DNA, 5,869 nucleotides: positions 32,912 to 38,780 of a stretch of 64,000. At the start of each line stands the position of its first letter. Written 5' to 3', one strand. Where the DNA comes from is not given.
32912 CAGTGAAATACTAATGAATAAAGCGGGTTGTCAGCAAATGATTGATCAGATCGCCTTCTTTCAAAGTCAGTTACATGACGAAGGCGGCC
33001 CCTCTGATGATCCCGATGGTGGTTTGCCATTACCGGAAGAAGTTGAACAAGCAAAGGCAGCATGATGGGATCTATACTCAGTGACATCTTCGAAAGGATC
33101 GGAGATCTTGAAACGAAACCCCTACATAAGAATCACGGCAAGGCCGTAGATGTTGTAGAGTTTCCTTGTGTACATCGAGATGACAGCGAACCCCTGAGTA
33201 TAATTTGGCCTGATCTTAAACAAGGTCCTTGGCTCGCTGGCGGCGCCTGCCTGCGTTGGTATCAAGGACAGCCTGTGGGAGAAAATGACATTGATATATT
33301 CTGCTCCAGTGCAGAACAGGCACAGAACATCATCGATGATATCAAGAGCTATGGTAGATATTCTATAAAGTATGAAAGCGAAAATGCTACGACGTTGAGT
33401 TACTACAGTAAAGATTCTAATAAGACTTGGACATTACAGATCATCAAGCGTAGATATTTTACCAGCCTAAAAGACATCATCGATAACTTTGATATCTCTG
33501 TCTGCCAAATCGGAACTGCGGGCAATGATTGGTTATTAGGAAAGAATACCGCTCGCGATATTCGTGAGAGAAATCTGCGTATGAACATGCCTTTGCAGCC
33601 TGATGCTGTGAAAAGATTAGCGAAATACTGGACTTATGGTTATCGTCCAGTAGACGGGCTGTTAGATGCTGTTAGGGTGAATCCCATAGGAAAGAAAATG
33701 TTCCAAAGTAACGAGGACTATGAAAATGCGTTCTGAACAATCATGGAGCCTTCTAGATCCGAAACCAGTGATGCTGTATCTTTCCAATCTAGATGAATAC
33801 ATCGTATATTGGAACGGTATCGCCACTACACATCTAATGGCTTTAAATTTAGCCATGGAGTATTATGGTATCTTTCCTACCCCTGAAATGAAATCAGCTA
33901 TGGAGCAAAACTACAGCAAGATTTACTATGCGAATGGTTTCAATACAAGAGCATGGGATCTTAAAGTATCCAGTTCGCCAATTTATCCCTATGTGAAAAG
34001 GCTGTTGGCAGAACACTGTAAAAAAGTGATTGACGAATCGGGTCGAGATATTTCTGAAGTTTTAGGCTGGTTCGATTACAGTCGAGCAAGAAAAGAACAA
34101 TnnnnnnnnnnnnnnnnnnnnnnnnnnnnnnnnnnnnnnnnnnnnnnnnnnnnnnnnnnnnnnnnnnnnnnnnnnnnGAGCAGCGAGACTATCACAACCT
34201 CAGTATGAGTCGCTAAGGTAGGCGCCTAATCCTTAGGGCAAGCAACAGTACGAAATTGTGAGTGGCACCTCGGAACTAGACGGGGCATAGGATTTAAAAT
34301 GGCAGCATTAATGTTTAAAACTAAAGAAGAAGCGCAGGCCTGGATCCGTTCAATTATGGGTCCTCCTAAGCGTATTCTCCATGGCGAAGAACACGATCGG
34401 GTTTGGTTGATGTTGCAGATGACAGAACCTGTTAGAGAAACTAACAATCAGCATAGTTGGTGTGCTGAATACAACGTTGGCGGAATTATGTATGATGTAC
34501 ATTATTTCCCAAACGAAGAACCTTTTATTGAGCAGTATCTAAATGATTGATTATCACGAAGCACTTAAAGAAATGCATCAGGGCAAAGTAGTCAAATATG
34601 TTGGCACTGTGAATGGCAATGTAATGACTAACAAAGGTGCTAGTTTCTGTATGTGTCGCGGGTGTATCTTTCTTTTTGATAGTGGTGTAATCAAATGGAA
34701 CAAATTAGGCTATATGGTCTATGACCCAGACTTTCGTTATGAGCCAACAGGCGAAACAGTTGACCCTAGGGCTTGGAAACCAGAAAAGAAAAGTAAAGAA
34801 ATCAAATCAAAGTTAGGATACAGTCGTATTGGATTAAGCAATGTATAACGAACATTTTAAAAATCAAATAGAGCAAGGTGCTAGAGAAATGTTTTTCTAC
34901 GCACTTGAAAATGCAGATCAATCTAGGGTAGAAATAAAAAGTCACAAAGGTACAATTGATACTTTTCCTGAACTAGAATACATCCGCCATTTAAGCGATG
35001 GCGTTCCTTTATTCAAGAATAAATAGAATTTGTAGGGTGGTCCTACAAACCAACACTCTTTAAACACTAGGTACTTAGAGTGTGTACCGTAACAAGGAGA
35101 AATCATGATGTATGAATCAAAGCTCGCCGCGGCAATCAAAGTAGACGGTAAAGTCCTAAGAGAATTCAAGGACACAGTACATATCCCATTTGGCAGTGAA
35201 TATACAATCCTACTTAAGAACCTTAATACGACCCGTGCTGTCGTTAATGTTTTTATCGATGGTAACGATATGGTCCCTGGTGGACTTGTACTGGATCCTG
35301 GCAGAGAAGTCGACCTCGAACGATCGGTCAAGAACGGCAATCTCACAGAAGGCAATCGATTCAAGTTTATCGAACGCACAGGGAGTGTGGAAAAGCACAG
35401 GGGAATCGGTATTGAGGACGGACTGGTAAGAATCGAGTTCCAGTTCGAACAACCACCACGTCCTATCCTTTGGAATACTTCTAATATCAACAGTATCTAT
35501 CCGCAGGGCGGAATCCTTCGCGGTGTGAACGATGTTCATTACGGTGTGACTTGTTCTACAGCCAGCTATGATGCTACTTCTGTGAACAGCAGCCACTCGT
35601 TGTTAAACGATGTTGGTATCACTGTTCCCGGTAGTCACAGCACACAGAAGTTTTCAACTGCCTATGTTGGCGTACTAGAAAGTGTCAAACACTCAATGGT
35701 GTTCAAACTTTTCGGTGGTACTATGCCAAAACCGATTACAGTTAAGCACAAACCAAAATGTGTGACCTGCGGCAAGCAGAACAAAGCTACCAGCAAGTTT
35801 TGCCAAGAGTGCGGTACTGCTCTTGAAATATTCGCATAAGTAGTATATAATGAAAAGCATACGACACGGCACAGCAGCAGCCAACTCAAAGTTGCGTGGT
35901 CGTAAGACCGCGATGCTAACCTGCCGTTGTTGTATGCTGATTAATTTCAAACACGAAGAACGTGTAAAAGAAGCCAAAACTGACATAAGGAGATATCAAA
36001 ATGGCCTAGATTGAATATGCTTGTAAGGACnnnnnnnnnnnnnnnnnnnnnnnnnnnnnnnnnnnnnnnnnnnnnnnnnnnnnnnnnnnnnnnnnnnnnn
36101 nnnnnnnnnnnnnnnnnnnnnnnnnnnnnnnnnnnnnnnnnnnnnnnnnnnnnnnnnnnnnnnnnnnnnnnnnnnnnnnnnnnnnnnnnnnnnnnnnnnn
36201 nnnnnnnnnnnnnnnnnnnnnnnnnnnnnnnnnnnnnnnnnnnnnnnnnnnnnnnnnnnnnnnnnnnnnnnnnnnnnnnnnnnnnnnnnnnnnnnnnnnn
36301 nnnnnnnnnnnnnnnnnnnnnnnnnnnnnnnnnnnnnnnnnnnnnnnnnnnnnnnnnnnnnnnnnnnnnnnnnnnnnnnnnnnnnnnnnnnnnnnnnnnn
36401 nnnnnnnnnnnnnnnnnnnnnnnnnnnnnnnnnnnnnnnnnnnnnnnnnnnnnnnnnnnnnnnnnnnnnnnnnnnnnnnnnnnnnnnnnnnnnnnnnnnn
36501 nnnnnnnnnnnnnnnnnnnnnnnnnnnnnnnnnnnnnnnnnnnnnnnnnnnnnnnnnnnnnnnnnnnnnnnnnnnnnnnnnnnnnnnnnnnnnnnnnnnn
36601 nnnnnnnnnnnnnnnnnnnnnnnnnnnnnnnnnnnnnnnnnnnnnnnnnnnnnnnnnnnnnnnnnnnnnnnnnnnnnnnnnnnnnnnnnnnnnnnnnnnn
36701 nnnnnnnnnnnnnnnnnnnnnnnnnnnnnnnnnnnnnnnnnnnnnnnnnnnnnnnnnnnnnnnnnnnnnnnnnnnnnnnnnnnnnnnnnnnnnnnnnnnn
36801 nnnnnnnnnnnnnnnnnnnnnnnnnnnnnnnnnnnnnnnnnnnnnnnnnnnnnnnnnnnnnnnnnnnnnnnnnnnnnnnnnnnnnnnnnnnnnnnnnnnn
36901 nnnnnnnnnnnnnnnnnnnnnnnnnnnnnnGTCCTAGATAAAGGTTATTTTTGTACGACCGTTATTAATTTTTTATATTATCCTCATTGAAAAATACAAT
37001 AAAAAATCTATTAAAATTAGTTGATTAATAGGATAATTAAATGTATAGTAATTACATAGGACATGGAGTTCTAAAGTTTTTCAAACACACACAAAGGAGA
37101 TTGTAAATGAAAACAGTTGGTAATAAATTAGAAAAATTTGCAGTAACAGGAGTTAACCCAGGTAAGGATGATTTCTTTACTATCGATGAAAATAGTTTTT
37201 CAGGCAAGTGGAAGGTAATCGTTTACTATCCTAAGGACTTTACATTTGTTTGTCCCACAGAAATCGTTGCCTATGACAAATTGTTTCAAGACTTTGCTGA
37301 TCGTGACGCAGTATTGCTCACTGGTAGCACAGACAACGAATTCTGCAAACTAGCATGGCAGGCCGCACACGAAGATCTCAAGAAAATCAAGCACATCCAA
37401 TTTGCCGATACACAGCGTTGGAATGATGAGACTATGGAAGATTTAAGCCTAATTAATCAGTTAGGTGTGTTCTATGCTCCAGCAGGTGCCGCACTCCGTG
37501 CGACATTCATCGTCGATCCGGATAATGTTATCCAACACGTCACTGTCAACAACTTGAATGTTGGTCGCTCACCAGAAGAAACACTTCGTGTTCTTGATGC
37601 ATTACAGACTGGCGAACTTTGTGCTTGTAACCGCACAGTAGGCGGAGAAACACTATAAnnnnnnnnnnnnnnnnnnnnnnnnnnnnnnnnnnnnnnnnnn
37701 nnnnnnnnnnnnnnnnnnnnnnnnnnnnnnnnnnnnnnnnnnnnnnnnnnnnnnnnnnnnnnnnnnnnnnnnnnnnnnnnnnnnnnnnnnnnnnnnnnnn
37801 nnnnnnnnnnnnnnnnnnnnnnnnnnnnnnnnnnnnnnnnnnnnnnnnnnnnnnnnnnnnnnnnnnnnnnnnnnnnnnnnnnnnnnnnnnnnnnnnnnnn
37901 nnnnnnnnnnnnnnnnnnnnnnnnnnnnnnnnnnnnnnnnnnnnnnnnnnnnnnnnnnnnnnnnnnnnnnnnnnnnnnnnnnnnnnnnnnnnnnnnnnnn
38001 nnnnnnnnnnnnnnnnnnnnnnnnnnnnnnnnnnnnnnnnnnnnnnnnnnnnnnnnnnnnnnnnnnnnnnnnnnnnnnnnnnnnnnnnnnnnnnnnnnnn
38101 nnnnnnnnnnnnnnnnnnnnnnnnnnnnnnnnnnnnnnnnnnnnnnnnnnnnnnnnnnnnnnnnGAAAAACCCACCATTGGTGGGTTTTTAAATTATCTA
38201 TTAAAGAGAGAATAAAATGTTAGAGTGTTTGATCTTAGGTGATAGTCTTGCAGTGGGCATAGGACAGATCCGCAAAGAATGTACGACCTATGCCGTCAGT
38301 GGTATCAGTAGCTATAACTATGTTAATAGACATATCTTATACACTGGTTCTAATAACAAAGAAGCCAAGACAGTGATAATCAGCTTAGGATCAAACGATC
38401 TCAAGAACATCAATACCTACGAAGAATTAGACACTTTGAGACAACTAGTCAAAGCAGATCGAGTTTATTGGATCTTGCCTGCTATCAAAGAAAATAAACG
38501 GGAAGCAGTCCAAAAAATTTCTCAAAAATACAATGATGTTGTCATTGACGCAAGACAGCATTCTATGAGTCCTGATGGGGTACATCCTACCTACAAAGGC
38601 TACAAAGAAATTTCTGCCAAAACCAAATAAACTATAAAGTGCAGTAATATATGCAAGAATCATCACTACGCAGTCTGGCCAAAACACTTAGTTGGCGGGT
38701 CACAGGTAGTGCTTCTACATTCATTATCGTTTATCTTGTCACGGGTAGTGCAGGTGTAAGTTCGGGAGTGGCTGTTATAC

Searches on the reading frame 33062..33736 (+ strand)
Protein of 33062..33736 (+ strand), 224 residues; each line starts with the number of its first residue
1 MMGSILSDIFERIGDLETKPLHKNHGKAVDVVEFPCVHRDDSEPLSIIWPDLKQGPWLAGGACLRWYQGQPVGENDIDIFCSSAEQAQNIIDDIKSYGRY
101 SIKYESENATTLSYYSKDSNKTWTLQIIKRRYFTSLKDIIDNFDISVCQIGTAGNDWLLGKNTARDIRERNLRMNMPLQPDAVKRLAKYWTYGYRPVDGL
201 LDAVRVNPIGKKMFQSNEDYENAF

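Call 56: search_protein_families(library=phrogs, proteins=[window:33062-33736:+], max_evalue=0.00001)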
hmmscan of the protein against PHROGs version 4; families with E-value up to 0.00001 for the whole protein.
window:33062-33736:+ (224 aa): 2 families
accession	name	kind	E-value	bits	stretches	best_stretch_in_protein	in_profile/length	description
phrog_1614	-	DNA, RNA and nucleotide metabolism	2.5e-07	31.6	1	54-190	35-187/268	nucleotidyltransferase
phrog_4400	-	unknown function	6e-07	30.3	0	57-153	28-122/248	-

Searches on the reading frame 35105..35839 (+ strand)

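Call 24: search_protein_families(library=pfam, proteins=[window:35105-35839:+], max_evalue=0.01)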
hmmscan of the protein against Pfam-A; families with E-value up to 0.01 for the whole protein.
window:35105-35839:+ (244 aa): 2 families
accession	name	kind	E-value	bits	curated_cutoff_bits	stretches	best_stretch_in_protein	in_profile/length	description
PF13240.11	Zn_Ribbon_1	-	2.2e-06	27.7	25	1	218-240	1-23/23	zinc-ribbon domain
PF12773.13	DZR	-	0.00019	22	27.3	1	219-241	1-23/45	Double zinc ribbon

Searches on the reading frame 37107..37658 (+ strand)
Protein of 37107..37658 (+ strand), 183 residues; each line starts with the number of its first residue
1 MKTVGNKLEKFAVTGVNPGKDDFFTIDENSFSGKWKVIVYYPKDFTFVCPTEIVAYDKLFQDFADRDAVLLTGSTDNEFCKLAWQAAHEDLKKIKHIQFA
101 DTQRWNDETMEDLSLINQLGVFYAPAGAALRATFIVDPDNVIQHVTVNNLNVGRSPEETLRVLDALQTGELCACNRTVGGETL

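Call 22: search_protein_families(library=pfam, proteins=[window:37107-37658:+], max_evalue=0.01)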
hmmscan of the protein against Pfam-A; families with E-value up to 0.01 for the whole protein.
window:37107-37658:+ (183 aa): 2 families
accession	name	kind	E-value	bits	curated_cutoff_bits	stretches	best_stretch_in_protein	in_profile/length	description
PF00578.27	AhpC-TSA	-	3.2e-20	72.7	26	1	4-144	1-123/124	AhpC/TSA family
PF08534.16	Redoxin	-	5.4e-07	30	26.6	1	24-153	19-139/148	Redoxin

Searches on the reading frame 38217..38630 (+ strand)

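Call 22: search_protein_families(library=pfam, proteins=[window:38217-38630:+], max_evalue=0.01)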
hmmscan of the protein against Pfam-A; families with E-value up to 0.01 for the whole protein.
window:38217-38630:+ (137 aa): 3 families
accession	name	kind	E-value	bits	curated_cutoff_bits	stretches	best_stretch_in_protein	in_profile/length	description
PF13472.12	Lipase_GDSL_2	-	1.5e-06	29.3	32.9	1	25-130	39-177/178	GDSL-like Lipase/Acylhydrolase family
PF00657.28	Lipase_GDSL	-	1.1e-05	26.1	23.6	0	98-133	156-205/208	GDSL-like Lipase/Acylhydrolase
PF04311.20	DUF459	-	0.00052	19.9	27.2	0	44-67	54-77/197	Protein of unknown function (DUF459)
